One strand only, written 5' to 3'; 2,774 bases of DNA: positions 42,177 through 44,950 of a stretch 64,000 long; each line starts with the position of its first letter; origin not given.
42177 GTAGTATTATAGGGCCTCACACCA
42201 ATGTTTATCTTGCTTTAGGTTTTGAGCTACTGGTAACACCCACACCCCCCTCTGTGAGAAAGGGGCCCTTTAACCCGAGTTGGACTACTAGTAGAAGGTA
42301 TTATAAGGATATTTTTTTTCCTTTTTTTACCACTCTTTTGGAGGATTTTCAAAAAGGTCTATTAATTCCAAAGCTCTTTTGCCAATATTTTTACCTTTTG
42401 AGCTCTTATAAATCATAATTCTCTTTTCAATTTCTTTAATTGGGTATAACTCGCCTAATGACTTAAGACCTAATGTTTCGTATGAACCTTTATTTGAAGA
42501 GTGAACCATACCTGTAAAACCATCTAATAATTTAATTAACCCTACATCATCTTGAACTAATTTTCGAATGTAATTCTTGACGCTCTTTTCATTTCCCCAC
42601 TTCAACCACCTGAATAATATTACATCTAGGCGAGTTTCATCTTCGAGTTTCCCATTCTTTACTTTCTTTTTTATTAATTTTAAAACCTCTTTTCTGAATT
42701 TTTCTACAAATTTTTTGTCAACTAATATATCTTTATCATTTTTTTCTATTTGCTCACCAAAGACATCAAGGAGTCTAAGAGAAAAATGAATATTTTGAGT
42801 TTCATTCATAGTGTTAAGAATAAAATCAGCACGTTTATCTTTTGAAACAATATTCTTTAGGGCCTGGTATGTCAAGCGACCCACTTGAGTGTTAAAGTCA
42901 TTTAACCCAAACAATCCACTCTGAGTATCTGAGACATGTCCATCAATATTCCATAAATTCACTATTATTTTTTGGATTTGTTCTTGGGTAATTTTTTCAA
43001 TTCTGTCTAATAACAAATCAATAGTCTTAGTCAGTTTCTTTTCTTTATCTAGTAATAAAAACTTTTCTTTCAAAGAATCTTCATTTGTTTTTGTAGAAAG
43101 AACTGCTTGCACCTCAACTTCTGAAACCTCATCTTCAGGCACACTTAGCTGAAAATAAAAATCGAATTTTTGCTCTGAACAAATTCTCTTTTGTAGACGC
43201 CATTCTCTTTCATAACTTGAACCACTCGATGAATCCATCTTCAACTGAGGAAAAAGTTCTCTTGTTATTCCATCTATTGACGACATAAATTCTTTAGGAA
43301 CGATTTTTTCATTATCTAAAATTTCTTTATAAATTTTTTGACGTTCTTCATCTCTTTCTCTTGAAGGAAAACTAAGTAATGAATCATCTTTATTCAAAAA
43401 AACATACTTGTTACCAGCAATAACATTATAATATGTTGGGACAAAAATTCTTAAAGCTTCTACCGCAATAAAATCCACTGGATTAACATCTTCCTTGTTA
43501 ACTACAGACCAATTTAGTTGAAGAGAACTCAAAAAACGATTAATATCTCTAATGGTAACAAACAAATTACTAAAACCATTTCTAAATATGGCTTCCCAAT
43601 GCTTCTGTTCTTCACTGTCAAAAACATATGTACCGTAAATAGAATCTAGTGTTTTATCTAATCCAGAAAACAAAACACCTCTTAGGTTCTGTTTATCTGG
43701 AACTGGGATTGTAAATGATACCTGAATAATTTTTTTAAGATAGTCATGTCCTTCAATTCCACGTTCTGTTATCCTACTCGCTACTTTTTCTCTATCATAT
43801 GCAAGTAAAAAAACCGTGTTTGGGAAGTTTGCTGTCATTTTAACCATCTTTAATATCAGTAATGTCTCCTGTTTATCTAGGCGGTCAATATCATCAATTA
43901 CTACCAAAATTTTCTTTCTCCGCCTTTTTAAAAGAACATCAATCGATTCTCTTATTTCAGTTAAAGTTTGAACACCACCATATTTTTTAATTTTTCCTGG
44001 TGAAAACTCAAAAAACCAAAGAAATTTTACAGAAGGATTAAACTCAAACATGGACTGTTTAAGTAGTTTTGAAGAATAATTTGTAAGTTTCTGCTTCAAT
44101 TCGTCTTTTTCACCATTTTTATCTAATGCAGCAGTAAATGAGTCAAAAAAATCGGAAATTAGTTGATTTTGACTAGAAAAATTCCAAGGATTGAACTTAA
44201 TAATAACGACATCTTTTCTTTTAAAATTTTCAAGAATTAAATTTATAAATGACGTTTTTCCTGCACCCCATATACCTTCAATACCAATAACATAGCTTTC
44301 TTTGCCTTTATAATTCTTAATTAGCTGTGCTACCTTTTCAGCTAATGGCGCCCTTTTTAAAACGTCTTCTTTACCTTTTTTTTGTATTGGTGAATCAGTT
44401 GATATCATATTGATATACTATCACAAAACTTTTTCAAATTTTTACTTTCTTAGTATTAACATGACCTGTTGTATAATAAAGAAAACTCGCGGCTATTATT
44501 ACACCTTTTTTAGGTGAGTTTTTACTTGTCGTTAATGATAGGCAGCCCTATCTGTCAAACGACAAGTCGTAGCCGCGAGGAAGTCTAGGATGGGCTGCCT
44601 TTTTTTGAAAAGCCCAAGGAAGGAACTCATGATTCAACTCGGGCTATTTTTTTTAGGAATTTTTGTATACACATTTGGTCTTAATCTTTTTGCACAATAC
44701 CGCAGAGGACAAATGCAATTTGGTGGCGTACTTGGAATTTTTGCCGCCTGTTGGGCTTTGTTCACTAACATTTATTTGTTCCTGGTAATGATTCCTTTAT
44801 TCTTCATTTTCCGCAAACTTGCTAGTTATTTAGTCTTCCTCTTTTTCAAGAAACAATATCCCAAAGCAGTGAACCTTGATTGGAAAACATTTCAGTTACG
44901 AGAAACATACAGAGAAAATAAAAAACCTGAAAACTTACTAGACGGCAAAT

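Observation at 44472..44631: Nested perfect palindromes plus an alternative pairing and a U7 tract upstream of a membrane-protein gene. Riboswitch/attenuator-like leader.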

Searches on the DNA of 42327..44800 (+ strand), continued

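Call 99: search_with_rna_model(model_id=R2, sources=[L152, L153], max_evalue=10, show_alignments=2)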
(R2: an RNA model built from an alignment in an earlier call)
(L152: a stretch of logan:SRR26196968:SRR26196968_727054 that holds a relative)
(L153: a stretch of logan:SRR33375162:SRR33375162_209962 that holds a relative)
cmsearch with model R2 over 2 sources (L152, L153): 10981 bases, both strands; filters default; matches with E-value up to 10: 2.
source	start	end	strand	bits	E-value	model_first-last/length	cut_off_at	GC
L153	2784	2907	+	43.5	1.6e-09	1-127/127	no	0.53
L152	1531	1569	+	10.9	0.19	1-127/127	no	0.36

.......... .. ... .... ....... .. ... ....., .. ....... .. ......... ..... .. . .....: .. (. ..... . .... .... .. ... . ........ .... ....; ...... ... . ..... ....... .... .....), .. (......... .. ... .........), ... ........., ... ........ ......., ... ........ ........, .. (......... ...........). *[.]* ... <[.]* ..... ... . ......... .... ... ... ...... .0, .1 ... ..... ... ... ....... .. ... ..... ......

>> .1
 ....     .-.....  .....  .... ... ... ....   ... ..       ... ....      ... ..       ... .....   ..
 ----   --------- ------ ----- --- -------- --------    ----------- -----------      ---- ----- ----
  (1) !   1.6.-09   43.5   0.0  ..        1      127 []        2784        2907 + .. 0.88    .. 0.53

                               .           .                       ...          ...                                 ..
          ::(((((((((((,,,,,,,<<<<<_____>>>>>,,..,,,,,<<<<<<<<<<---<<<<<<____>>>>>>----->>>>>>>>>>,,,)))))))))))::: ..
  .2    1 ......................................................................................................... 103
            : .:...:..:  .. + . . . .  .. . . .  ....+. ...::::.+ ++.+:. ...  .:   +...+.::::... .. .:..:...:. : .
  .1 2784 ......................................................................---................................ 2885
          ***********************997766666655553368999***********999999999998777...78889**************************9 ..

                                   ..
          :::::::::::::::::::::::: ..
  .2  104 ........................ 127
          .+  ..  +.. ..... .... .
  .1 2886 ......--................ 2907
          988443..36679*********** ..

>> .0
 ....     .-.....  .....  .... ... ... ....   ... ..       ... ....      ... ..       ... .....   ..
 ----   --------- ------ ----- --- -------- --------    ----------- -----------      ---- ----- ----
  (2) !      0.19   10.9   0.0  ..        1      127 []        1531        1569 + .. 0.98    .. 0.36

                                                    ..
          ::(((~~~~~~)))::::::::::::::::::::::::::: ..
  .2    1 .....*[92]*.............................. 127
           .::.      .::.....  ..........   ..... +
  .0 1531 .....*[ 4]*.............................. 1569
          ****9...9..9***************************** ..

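Call 103: search_with_rna_model(model_id=R2, sources=[window, L029, L151, L153], max_evalue=0.00001, make_alignment=true)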
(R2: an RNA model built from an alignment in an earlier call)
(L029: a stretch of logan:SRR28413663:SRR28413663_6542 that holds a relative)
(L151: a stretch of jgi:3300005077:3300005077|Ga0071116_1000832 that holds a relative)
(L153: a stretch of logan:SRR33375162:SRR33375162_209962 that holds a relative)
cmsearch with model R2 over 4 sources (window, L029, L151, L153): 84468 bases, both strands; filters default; matches with E-value up to 0.00001: 4.
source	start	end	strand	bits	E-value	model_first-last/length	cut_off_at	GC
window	44484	44606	+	138.1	4.1e-32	1-127/127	no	0.44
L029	2033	2149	-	120.3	1.1e-27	1-127/127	no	0.52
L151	4678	4794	+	113.7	4.8e-26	1-127/127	no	0.54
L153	2784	2907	+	43.5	1.2e-08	1-127/127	no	0.53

Alignment A9: 4 matches aligned to the model, 129 columns, each read 5' to 3' on its own strand. Consensus structure (alignment columns), stored with it:
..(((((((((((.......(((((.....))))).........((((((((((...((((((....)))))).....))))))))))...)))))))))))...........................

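Call 119: build_rna_model(alignment_id=A9)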
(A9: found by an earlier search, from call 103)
Model R3 built from alignment A9 (4 sequences, 129 columns); structure: stored with the alignment.
model positions 127; base pairs 32; branch points 1; effective number of sequences 1.6; information 0.591 bits per position. Calibrated on 0.2 Mb of random sequence (short: E-values are rough).
structure used (alignment columns):
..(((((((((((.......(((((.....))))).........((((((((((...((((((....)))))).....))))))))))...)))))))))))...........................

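Call 121: search_with_rna_model(model_id=R3, sources=[window, L001, L005, L027, L028, L029, L030, L031, L032, L033, L034, L035, L036, L037, L038, L039, L040, L041, L042, L043, L044, L045, L046, L047, L048, L049, L050, L051, L052, L053, L054, L055, L056, L057, L058, L059, L060, L061, L062, L063, L064, L065, L066, L067, L068, L069, L070, L071, L072, L073, L074, L075, L076, L077, L078, L079, L080, L081, L082, L083, L084, L085, L086, L087, L088, L089, L090, L091, L092, L093, L094, L095, L096, L097, L098, L099, L100, L101, L102, L103, L104, L105, L106, L107, L108, L109, L110, L111, L112, L113, L114, L115, L116, L117, L151, L152, L153], max_evalue=5)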
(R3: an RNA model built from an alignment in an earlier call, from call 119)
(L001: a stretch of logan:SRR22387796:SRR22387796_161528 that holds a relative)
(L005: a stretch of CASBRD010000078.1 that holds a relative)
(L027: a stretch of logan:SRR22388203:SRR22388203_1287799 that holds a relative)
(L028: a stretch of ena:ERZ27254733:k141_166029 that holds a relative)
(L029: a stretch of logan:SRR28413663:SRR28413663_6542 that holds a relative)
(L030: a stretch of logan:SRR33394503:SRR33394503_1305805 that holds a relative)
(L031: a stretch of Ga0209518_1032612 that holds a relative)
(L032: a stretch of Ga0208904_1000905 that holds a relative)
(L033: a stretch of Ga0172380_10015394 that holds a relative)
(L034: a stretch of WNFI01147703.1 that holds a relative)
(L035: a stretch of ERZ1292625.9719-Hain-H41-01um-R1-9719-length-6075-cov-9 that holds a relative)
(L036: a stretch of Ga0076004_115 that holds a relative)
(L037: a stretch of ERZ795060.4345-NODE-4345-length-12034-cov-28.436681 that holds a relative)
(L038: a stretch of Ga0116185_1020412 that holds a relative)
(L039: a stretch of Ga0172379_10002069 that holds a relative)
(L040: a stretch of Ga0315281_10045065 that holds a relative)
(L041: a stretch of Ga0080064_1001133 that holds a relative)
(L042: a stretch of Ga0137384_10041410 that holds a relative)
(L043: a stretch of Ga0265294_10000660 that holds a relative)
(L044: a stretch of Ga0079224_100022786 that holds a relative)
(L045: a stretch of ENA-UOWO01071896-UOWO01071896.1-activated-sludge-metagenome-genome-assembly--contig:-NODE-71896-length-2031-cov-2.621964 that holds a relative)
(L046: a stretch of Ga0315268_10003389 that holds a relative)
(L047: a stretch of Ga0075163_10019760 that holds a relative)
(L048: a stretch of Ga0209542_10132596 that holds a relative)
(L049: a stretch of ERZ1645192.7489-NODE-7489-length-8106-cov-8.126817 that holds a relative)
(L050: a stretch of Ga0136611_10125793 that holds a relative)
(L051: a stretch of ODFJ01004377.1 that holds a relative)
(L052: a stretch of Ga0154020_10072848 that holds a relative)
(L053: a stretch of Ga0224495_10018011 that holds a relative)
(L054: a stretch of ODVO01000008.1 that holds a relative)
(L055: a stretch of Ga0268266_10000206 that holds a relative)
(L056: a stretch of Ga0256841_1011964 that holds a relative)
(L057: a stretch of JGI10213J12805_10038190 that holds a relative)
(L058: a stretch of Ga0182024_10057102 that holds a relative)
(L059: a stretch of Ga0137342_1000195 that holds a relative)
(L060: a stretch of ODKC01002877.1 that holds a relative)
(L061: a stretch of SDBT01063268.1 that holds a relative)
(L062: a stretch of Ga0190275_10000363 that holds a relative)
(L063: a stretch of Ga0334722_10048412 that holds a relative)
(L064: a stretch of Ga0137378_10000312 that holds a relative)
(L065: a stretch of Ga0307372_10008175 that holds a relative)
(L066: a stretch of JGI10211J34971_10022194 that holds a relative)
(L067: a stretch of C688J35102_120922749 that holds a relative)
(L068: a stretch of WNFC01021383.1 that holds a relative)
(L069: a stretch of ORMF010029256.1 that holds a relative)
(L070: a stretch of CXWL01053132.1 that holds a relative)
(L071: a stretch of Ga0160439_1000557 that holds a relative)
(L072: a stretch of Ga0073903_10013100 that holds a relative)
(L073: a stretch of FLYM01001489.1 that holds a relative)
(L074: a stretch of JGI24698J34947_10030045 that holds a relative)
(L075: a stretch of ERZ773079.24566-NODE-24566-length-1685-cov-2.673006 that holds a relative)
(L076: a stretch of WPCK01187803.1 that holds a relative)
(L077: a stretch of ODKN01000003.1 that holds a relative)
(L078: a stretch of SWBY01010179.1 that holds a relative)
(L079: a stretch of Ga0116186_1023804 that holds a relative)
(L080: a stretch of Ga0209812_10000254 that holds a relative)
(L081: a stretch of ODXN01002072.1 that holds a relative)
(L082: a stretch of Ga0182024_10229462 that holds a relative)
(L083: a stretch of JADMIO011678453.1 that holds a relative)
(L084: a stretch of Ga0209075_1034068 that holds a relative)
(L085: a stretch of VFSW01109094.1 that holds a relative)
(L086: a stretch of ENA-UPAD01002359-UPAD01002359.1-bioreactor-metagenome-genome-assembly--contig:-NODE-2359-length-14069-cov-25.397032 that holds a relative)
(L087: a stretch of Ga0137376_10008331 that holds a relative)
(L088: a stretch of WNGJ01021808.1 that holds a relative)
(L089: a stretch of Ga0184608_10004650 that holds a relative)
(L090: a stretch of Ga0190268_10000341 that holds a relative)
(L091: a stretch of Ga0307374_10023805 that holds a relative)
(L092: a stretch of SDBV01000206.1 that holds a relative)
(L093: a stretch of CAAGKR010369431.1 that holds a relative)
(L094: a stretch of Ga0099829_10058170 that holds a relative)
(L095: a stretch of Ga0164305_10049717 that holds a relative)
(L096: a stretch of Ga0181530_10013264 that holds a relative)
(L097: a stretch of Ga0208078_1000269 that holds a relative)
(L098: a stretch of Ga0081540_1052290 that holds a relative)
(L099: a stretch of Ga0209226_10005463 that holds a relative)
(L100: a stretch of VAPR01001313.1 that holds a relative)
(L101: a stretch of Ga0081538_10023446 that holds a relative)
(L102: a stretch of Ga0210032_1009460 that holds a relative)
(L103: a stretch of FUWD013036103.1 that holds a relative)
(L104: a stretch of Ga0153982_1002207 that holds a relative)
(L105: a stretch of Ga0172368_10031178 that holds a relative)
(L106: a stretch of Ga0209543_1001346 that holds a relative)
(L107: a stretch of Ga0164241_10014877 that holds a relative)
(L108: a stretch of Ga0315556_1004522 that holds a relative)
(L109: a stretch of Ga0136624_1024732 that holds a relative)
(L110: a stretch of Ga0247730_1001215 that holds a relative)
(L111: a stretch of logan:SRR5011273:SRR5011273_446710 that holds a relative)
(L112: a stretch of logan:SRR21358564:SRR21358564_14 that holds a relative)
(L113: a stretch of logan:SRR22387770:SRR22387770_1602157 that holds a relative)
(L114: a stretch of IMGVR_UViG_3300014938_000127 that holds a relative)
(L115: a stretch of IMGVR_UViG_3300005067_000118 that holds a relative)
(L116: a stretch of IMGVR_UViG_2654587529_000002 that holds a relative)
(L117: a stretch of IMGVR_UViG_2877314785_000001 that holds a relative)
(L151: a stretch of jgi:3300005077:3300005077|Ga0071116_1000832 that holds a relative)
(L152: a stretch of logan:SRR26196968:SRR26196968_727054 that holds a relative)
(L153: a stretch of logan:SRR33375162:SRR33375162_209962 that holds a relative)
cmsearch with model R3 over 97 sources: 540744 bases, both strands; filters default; matches with E-value up to 5: 5.
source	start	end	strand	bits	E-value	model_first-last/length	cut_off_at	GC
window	44484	44606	+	124.2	1.1e-23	1-127/127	no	0.44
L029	2033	2149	-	118.3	1.9e-22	1-127/127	no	0.52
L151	4678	4794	+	117.9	2.5e-22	1-127/127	no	0.54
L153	2784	2907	+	105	1.3e-19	1-127/127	no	0.53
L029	2055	2164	+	13.3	3.8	1-127/127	no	0.48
